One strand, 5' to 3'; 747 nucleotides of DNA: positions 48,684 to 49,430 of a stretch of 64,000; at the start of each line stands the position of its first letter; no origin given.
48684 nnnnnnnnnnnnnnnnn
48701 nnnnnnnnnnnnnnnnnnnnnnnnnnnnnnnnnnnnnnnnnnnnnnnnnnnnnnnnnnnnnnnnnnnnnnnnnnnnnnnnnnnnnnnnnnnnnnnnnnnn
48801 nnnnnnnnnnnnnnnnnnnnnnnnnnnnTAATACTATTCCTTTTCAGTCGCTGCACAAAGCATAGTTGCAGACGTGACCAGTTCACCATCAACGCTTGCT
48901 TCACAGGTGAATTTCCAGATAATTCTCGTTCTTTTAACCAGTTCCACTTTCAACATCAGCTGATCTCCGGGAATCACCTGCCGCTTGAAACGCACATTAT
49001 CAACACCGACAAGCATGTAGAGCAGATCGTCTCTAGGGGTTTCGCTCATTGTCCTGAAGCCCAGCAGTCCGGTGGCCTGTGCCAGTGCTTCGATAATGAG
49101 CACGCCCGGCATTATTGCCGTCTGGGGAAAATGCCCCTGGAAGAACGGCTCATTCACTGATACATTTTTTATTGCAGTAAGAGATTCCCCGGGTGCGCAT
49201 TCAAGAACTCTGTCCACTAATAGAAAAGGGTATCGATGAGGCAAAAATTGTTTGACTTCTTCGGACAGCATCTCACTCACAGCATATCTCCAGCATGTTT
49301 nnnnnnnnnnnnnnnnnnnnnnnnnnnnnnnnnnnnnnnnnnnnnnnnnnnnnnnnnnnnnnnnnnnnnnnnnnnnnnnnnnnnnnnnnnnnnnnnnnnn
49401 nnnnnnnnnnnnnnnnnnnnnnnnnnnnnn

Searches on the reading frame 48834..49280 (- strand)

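Call 46: search_protein_families(library=ncbifam, proteins=[window:48834-49280:-], max_evalue=0.00001)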
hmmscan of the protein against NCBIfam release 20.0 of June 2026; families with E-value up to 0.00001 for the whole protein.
window:48834-49280:- (148 aa): 6 families
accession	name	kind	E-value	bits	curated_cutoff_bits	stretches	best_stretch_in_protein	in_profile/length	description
NF000582.1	PRK00006.1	equivalog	9.5e-58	194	113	1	7-143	3-136/137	3-hydroxyacyl-ACP dehydratase FabZ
TIGR01750.1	fabZ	equivalog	8.6e-57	190.9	155.15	1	7-143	4-140/141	3-hydroxyacyl-ACP dehydratase FabZ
NF009667.0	PRK13188.1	equivalog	4.8e-49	167.3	465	1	7-145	324-460/464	bifunctional UDP-3-O-[3-hydroxymyristoyl] N-acetylglucosamine deacetylase/3-hydroxyacyl-ACP dehydratase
NF058663.1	cispen_cyc_AmcE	equivalog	7.2e-28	97.6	140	1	7-137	7-135/153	cispentacin biosynthesis cyclizing decarboxylase AmcE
NF003509.0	PRK05174.1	equivalog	3.6e-09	36.6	124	1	11-140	27-160/172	bifunctional 3-hydroxydecanoyl-ACP dehydratase/trans-2-decenoyl-ACP isomerase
TIGR01749.1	fabA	equivalog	1.7e-06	28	238.15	1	34-141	52-158/169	3-hydroxyacyl-[acyl-carrier-protein] dehydratase FabA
